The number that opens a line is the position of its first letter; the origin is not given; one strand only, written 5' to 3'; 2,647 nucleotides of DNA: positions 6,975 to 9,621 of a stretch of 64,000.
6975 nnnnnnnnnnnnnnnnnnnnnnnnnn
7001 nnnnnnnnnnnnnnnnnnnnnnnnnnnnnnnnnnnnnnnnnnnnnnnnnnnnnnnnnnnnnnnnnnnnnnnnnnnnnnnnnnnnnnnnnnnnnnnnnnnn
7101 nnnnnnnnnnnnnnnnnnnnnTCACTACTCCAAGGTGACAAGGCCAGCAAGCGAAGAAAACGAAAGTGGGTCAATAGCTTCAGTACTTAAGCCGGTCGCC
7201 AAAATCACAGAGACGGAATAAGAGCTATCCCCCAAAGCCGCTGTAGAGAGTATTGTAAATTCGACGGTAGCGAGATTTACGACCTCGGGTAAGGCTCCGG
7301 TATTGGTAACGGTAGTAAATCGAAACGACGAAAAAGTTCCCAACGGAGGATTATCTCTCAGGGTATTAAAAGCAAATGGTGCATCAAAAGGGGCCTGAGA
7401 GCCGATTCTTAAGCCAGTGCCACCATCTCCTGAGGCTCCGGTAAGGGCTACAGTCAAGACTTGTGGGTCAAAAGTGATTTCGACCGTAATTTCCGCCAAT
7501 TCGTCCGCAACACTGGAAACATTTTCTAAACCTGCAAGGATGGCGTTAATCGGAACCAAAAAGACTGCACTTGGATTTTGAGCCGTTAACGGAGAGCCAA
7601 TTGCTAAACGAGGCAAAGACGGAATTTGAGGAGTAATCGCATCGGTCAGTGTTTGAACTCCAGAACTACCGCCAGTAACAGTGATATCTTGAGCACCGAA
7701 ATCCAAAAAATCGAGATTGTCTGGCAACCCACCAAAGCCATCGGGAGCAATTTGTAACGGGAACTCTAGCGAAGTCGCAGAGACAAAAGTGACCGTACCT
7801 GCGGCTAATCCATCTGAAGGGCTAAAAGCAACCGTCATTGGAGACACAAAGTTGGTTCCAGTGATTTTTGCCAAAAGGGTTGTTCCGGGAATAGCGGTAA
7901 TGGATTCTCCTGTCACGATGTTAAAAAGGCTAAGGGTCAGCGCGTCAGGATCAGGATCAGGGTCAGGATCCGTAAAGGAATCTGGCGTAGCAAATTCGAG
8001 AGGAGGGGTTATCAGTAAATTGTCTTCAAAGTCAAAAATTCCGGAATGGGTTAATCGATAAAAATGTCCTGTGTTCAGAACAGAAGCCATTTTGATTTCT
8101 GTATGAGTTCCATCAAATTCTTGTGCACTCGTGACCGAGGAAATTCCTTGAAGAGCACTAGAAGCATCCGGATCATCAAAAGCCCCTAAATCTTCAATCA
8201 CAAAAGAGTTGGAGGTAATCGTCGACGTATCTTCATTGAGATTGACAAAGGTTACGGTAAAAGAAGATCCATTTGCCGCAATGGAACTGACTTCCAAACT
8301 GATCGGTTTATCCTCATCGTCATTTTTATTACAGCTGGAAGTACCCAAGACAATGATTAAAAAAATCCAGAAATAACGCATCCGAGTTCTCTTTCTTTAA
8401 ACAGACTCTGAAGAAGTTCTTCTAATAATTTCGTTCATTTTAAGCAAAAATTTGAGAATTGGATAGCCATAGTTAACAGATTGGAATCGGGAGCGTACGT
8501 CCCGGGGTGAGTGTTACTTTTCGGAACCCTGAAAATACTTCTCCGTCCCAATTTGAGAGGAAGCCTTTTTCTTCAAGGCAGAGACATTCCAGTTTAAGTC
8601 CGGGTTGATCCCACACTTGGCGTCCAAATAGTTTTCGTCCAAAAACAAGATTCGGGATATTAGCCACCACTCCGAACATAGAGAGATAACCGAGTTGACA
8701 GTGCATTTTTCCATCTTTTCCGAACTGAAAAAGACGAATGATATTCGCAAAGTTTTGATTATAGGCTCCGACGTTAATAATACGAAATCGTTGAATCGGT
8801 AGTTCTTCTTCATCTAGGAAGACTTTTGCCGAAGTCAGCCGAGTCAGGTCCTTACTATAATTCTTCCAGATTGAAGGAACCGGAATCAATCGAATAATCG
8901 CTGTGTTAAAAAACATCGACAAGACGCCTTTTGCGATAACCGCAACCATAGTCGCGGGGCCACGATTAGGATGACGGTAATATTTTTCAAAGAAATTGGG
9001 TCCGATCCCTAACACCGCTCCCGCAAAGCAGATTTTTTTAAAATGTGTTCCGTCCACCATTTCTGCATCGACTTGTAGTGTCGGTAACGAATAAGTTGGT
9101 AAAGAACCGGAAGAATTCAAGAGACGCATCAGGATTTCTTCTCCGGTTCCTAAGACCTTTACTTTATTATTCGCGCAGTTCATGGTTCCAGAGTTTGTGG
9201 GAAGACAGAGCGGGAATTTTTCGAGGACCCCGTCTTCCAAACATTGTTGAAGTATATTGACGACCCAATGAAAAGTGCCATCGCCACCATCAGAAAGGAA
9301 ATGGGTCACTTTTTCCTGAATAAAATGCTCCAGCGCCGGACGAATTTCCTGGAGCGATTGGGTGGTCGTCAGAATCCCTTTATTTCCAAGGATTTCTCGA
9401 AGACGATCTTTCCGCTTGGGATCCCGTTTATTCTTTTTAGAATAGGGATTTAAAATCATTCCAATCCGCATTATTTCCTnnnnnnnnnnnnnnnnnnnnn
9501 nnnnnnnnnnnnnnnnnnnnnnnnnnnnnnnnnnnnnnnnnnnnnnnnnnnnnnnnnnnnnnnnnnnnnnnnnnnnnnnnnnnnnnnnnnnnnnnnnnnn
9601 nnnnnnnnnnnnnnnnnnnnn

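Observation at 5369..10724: Five-gene minus-strand operon: ATP-grasp ligase, DAGK/NAD-kinase-like kinase, S/T/G-rich lipoprotein, cupin, UDPGP-like protein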

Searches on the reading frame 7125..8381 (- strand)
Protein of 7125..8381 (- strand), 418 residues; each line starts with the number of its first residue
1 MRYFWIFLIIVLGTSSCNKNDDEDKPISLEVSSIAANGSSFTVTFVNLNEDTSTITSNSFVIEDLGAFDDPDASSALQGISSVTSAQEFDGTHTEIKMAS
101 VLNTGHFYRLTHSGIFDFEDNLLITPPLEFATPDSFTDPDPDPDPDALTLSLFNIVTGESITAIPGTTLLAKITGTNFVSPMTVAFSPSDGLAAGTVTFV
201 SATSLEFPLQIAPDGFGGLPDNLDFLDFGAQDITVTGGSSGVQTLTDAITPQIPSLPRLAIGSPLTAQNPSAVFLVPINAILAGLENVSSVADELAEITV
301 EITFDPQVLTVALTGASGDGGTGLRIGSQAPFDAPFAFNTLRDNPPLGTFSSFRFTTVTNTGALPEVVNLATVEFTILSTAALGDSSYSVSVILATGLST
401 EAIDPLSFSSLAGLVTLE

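Call 3: search_protein_families(library=pfam, proteins=[window:7125-8381:-], max_evalue=0.01)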
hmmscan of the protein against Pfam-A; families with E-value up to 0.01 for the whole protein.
window:7125-8381:- (418 aa): 0 families

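Call 4: search_protein_families(library=ncbifam, proteins=[window:7125-8381:-], max_evalue=0.01)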
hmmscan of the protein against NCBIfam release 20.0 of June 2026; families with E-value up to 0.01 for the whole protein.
window:7125-8381:- (418 aa): 0 families

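Call 37: search_protein_families(library=pfam, proteins=[window:7125-8381:-], max_evalue=10)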
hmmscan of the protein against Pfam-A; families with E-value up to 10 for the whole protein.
window:7125-8381:- (418 aa): 0 families

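Call 56: search_solved_structures(query=window:7125-8381:-, max_evalue=10, show_alignments=2)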
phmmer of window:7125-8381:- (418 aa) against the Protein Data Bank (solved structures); distinct sequences matched with E-value up to 10: 1.
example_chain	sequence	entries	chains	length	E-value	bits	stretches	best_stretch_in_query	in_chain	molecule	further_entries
6b2x_A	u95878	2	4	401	0.76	11.8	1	95-149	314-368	Solute-binding periplasmic protein of iron/siderophore ABC transporter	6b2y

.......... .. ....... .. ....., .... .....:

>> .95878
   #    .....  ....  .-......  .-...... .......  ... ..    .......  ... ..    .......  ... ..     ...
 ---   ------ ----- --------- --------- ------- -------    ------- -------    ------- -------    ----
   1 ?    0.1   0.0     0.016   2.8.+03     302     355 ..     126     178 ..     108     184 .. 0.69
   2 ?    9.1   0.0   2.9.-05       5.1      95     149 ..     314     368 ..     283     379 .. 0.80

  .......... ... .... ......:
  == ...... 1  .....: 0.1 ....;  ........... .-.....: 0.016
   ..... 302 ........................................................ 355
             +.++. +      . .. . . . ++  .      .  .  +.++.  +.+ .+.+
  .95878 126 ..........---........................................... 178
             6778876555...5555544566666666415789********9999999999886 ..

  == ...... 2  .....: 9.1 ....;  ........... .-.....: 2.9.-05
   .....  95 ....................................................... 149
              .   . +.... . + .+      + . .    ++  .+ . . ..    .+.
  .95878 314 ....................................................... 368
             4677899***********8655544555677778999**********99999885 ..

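Call 79: search_solved_structures(query=A6, max_evalue=10, show_alignments=2)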
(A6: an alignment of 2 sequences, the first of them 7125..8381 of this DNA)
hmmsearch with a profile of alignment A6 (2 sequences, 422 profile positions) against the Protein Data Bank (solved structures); distinct sequences matched with E-value up to 10: 0.
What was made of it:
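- Tried and rejected: A two-sequence profile found nothing (calls 37, 56, 79).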

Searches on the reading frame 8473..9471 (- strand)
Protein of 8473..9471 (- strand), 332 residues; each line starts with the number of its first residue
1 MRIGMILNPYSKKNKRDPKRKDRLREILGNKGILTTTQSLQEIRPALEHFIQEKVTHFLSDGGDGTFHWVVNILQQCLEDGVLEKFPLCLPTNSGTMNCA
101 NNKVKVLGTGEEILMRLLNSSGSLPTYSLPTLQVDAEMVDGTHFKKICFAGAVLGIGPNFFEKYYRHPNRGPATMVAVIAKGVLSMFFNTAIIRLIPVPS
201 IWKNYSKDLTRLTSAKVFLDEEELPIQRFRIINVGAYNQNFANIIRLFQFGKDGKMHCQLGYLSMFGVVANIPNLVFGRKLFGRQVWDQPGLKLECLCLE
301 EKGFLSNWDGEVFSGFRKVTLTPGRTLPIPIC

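Call 3: search_protein_families(library=pfam, proteins=[window:8473-9471:-], max_evalue=0.01)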
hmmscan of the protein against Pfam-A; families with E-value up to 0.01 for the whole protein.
window:8473-9471:- (332 aa): 1 family
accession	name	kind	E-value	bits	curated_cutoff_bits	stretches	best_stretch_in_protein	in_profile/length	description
PF00781.29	DAGK_cat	-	1.2e-06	28.6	23.6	1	4-115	3-110/125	Diacylglycerol kinase catalytic domain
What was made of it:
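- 8473..9471 (-): Module A, gene 2: DAGK_cat-fold (DAG kinase / NAD kinase superfamily) kinase (332 aa), 8 nt after the ATP-grasp gene. Pfam DAGK_cat 1.2e-6, 28.6 bits against a gathering score of 23.6 (call 3).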

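Call 4: search_protein_families(library=ncbifam, proteins=[window:8473-9471:-], max_evalue=0.01)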
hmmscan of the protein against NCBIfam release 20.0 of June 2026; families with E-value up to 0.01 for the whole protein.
window:8473-9471:- (332 aa): 1 family
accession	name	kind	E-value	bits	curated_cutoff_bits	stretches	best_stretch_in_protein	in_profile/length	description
NF009605.0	PRK13059.1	equivalog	0.0097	14.9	313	0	3-77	4-79/295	putative lipid kinase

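Call 7: search_solved_structures(query=window:8473-9471:-, max_evalue=1)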
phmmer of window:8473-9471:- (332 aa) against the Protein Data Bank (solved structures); distinct sequences matched with E-value up to 1: 1.
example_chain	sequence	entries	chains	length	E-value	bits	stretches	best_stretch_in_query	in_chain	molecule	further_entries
2lkg_A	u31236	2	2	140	0.1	14.9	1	61-121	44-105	Acetylcholine receptor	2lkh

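Call 20: find_homologous_proteins(query=window:8473-9471:-, max_evalue=0.001)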
Query window:8473-9471:- (332 aa): 6 proteins with E <= 0.001 among 2235 candidates.
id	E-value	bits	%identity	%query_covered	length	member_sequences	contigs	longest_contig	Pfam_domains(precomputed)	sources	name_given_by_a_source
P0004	1.0e-226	769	100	100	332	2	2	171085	PF00781.30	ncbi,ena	ncbi:MAG: diacylglycerol kinase family protein [Planctomycetota bacterium]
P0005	6.8e-187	639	81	100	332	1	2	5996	PF00781.30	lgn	-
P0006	2.5e-151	522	66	100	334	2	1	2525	PF00781.30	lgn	-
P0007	2.7e-53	199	35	98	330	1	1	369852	PF00781.30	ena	-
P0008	1.2e-52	197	33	97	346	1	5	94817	PF00781.30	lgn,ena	-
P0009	1.6e-14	72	36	35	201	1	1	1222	PF00781.30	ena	-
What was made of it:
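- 8473..9471 (-): Only 6 homologues among 5.8 billion proteins (call 20).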

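Call 21: find_encoding_contigs(protein=P0007, flank=10000)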
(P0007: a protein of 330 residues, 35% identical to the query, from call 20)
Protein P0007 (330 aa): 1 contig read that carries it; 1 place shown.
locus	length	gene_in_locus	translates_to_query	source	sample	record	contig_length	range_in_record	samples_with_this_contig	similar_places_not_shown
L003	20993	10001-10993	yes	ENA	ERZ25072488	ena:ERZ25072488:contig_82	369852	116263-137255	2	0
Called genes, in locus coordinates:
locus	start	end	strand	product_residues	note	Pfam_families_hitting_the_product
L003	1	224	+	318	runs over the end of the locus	PF03280:Lipase_chap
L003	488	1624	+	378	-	PF00487:FA_desaturase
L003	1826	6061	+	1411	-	PF00211:Guanylate_cyc, PF13191:AAA_16, PF13374:TPR_10 (faint), PF00515:TPR_1 (faint), PF07719:TPR_2 (faint), PF12895:ANAPC3 (faint), PF13176:TPR_7 (faint), PF13424:TPR_12, +2 more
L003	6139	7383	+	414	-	-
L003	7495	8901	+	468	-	PF02310:B12-binding (weak), PF04055:Radical_SAM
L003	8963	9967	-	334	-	PF09139:Tam41_Mmp37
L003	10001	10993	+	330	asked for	PF00781:DAGK_cat (weak)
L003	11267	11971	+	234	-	-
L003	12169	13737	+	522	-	PF01425:Amidase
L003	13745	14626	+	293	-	PF00165:HTH_AraC (weak), PF12833:HTH_18, PF06445:GyrI-like, PF14526:Cass2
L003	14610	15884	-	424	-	PF00072:Response_reg, PF02518:HATPase_c, PF14501:HATPase_c_5 (weak)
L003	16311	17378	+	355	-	PF00072:Response_reg, PF00211:Guanylate_cyc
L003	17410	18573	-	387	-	-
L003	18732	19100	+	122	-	-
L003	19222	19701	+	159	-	-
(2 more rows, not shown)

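Call 22: find_encoding_contigs(protein=P0008, flank=10000)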
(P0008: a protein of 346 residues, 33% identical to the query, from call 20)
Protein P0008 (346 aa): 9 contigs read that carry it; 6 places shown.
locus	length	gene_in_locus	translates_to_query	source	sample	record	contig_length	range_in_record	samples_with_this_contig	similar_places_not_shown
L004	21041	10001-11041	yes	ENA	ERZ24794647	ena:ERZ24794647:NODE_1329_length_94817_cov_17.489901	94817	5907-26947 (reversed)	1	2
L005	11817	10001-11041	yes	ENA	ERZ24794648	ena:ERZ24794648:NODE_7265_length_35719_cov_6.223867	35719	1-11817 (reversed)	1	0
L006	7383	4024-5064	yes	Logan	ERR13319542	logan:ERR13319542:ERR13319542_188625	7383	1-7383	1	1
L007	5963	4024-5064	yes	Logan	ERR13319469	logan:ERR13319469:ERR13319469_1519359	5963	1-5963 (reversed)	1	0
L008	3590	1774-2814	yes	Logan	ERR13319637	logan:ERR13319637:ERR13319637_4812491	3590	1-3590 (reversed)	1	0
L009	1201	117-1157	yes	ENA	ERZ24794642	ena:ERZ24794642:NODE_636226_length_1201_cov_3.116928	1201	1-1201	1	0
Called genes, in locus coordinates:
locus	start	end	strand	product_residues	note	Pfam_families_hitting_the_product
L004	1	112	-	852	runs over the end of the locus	PF07884:VKOR, PF13462:Thioredoxin_4, PF01323:DSBA, PF03781:FGE-sulfatase, PF00578:AhpC-TSA, PF08534:Redoxin, PF00085:Thioredoxin, PF13905:Thioredoxin_8, +1 more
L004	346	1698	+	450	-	PF13742:tRNA_anti_2, PF01336:tRNA_anti-codon, PF02601:Exonuc_VII_L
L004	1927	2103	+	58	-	-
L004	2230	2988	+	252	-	-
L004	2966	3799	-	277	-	PF08282:Hydrolase_3 (faint)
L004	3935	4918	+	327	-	-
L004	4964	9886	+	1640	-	PF00526:Dicty_CTDC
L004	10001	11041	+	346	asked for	PF00781:DAGK_cat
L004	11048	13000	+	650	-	PF13522:GATase_6, PF13537:GATase_7, PF00733:Asn_synthase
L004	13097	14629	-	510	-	PF02881:SRP54_N, PF00448:SRP54, PF02978:SRP_SPB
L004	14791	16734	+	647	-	-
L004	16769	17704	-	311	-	PF02951:GSH-S_N, PF02955:GSH-S_ATP, PF08443:RimK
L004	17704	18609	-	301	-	-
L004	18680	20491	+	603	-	PF08757:CotH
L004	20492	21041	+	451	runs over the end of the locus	-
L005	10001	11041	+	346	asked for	PF00781:DAGK_cat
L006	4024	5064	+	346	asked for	PF00781:DAGK_cat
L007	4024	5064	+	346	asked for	PF00781:DAGK_cat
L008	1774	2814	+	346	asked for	PF00781:DAGK_cat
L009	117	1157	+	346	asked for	PF00781:DAGK_cat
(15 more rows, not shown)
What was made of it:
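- Another relative is followed by asparagine synthase instead (call 22).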

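Call 23: find_encoding_contigs(protein=P0005, flank=10000)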
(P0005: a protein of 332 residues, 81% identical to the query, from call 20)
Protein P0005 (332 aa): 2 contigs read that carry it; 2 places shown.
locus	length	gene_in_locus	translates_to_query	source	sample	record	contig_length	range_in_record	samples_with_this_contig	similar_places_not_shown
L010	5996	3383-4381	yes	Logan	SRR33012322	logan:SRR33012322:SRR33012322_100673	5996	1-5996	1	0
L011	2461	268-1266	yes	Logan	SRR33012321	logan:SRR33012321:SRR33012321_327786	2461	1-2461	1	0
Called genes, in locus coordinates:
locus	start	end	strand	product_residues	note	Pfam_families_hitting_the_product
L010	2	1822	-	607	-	?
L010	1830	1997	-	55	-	-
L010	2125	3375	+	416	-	PF01071:GARS_A (faint), PF07478:Dala_Dala_lig_C (faint), PF13535:ATP-grasp_4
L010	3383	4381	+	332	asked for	PF00781:DAGK_cat (weak)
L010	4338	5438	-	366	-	PF03435:Sacchrp_dh_NADP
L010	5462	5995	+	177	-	?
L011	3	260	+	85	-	?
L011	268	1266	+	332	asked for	PF00781:DAGK_cat (weak)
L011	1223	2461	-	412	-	?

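Call 24: find_encoding_contigs(protein=P0006, flank=10000)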
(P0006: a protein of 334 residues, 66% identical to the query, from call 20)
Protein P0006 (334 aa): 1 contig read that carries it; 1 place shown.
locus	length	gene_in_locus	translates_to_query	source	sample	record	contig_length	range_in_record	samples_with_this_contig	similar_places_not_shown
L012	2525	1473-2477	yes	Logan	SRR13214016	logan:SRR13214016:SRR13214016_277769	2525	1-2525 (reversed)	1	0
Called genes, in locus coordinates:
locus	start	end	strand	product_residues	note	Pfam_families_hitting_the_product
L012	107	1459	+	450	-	PF02655:ATP-grasp_3 (weak), PF13535:ATP-grasp_4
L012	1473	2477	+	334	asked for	PF00781:DAGK_cat (weak)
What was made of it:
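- L012 carries ATP-grasp + kinase (call 24).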

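Call 41: find_related_loci(query=A3, collection=genome_contigs, flank=10000)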
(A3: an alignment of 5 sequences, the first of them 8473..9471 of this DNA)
Query A3 (332 aa) in genome_contigs; peptide patterns used: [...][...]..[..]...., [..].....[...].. (x = any residue, [..] = any of these).
169 stretches matched a pattern; 37 encode a relative of the query (tblastn E <= 1e-3); 37 distinct loci.
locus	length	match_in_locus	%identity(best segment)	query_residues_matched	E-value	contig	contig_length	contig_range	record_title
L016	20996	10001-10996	36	3-324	2e-65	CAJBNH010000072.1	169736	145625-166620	MAG: uncultured Myxococcales bacterium isolate Loc090721-8m_bin-517 genome assembly, contig: bin-517:072/201, whole geno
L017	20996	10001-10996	35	3-324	7e-65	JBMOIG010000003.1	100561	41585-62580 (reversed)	MAG: Myxococcota bacterium isolate Deming_bin.407 contig249, whole genome shotgun sequence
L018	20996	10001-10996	35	3-324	9e-64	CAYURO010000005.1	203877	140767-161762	MAG TPA_asm: uncultured Enterobacteriaceae bacterium isolate SRP272421_co4_693 genome assembly, contig: NODE_29_length_2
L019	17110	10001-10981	34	2-330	3e-58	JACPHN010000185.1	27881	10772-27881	MAG: Candidatus Schekmanbacteria bacterium isolate NC_groundwater_415_Ag_B-0.1um_66_15 GD18-4_B1_scaffold_1208457, whole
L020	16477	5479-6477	31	2-324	1e-56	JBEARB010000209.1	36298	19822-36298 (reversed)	MAG: Pseudomonadota bacterium isolate muddycreek_2019_sw_WHONDRS-S19S_0082_B_bin.95 scaffold_409751, whole genome shotgu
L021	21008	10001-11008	30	3-329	8e-55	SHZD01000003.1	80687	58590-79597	MAG: Myxococcales bacterium isolate Baikal-deep-G136 BACOMB-C943, whole genome shotgun sequence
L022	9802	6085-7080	33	3-324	2e-54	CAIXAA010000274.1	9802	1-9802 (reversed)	MAG: uncultured Myxococcales bacterium isolate MJ120716A_bin-0880 genome assembly, contig: bin-0880:274/998, whole genom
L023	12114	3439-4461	32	2-329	9e-54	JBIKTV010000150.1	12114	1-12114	MAG: Myxococcota bacterium isolate ME2015-07-30_3300044647_group6_bin219 Rohwer_bin1498_scaffold_5277_c1, whole genome s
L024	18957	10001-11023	32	2-329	3e-53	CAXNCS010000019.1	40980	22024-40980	MAG: Myxococcota bacterium isolate MiH-14oct19-125 genome assembly, contig: MiH-14oct19-C1600, whole genome shotgun sequ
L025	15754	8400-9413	30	2-329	2e-52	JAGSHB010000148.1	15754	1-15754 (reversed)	MAG: Myxococcales bacterium isolate GY13CH_bin.24 k141_443043_length_15754_cov_13.2952, whole genome shotgun sequence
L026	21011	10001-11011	30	2-329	2e-52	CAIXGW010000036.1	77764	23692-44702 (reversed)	MAG: uncultured Myxococcales bacterium isolate ErkenSummer_bin-0937 genome assembly, contig: bin-0937:036/404, whole gen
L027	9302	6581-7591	29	3-329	4e-52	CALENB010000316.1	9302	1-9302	MAG TPA_asm: uncultured Myxococcales bacterium isolate ERR2206774_bin.79_CONCOCT_v1.1_MAG genome assembly, contig: ERZ88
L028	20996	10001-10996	31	3-324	1e-51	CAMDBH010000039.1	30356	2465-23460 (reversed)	MAG: Klebsiella pneumoniae isolate MaH-04nov19-278 genome assembly, contig: MaH-04nov19-C3559, whole genome shotgun sequ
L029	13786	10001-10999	30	2-324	2e-51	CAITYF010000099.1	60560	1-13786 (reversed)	MAG: uncultured Myxococcales bacterium isolate Ja1_bin-0143 genome assembly, contig: bin-0143:099/272, whole genome shot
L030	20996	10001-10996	31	3-324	4e-51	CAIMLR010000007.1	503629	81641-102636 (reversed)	MAG: uncultured Myxococcales bacterium isolate A14_bin-1730 genome assembly, contig: bin-1730:07/50, whole genome shotgu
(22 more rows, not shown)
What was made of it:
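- Closest known: DAGK_cat family kinases. Different: The clade is very rare: 6 proteins in the 5.8-billion-protein set (call 20), plus 37 relatives of 28-36% identity that are mostly in Myxococcota (call 41).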

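Call 47: search_protein_families(library=pfam, proteins=[L028:6044-8941:-, L028:8965-9951:+, L024:8891-9880:+, L010:4338-5462:-, L004:11048-13000:+], max_evalue=0.01)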
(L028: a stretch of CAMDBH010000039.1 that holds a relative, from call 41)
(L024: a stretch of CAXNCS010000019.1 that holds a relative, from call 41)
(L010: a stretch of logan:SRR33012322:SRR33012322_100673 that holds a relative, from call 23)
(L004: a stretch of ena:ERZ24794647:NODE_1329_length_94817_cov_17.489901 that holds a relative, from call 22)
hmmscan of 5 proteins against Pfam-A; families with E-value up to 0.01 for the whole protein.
L028:6044-8941:- (965 aa): 2 families
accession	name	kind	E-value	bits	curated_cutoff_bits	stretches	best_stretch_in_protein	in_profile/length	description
PF19277.4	GPAT_C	-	2.7e-66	224.6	25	2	709-921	133-342/344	Glycerol-3-phosphate acyltransferase C-terminal region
PF01553.26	Acyltransferase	-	1.9e-26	92.8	23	1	390-524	5-127/132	Acyltransferase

L028:8965-9951:+ (328 aa): 0 families

L024:8891-9880:+ (329 aa): 0 families

L010:4338-5462:- (374 aa): 8 families
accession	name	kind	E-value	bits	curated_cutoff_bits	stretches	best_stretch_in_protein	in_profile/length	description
PF03435.24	Sacchrp_dh_NADP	-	2.3e-13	51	25.1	1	12-132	1-128/129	Saccharopine dehydrogenase NADP binding domain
PF00106.31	adh_short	-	5.4e-05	23.2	26.6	1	11-77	2-71/195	short chain dehydrogenase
PF01488.26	Shikimate_DH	-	0.00026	21.5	24.3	1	10-118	12-121/138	Shikimate / quinate 5-dehydrogenase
PF13460.12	NAD_binding_10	-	0.00063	20.1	27.2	1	16-85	1-68/184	NAD(P)H-binding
PF08659.16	KR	-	0.0011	19.4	22.6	0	13-76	4-74/180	KR domain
PF01370.27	Epimerase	-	0.0011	18.9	20.9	1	12-85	1-73/240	NAD dependent epimerase/dehydratase family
PF02254.24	TrkA_N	-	0.0025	18.5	23.8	1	17-82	5-67/116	TrkA-N domain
PF13561.12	adh_short_C2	-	0.0087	16.1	27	0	22-76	9-64/236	Enoyl-(Acyl carrier protein) reductase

L004:11048-13000:+ (650 aa): 5 families
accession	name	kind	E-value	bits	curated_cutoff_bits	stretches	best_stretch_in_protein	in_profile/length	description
PF00733.27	Asn_synthase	-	1.6e-79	268.6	21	1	250-636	2-346/354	Asparagine synthase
PF13522.11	GATase_6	-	3.3e-36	124.6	27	1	36-165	1-130/130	Glutamine amidotransferase domain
PF13537.11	GATase_7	-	5.3e-34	117.3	25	1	51-170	1-122/123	Glutamine amidotransferase domain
PF06508.19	QueC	-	0.00017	21.6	22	1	270-327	4-61/210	Queuosine biosynthesis protein QueC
PF02540.23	NAD_synthase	-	0.00022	20.9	21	1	256-328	11-83/242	NAD synthase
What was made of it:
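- Distant kinase relatives sit next to a PlsB-type glycerol-3-phosphate acyltransferase in Myxococcota (call 47; GPAT_C 2.7e-66) and next to Tam41-type CDP-DAG synthase (call 21).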
